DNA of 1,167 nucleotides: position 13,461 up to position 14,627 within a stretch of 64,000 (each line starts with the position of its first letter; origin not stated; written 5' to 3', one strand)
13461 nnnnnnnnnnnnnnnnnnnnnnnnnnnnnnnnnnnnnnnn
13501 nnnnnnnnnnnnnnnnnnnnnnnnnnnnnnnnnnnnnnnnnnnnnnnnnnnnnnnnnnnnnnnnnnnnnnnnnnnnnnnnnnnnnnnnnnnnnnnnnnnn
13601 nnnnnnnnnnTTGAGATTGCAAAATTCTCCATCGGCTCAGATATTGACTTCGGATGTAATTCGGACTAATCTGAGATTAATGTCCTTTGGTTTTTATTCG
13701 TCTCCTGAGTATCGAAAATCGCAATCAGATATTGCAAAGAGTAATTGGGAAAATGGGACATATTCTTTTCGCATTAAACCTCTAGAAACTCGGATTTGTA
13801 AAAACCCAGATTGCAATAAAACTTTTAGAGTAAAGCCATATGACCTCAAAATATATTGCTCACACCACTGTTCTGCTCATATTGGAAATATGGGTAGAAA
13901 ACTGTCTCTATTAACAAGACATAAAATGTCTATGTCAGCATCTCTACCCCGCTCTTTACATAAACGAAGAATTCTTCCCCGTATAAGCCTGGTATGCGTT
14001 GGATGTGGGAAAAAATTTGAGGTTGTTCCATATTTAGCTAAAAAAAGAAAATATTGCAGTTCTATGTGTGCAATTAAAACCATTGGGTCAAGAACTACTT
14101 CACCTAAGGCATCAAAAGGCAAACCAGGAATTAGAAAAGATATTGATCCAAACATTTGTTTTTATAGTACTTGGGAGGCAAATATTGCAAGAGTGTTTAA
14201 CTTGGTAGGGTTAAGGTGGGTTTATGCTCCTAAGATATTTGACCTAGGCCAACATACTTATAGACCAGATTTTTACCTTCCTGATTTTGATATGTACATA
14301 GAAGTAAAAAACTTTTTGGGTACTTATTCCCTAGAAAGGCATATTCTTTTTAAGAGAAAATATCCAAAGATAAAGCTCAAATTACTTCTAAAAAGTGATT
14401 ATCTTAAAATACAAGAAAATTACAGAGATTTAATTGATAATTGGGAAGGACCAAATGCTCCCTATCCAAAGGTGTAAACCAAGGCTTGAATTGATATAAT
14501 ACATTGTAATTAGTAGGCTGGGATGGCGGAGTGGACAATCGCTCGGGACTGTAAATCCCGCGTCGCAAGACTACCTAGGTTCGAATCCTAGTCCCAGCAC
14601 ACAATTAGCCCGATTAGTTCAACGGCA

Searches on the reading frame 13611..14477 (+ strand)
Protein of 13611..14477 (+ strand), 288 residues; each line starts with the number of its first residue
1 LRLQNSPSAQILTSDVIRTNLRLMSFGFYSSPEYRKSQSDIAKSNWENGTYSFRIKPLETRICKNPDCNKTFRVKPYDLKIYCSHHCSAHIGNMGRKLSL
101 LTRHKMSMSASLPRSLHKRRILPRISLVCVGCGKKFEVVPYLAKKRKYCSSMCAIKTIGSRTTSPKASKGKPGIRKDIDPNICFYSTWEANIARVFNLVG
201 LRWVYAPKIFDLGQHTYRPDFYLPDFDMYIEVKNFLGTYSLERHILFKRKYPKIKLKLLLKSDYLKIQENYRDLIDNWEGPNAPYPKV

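Call 69: search_protein_families(library=pfam, proteins=[window:13611-14477:+], max_evalue=0.0001)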
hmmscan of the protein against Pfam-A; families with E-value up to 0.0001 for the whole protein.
window:13611-14477:+ (288 aa): 1 family
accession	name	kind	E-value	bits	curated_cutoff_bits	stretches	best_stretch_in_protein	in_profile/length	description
PF05367.17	Phage_endo_I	-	4.1e-05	23.7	29.1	1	182-268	13-102/149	Phage endonuclease I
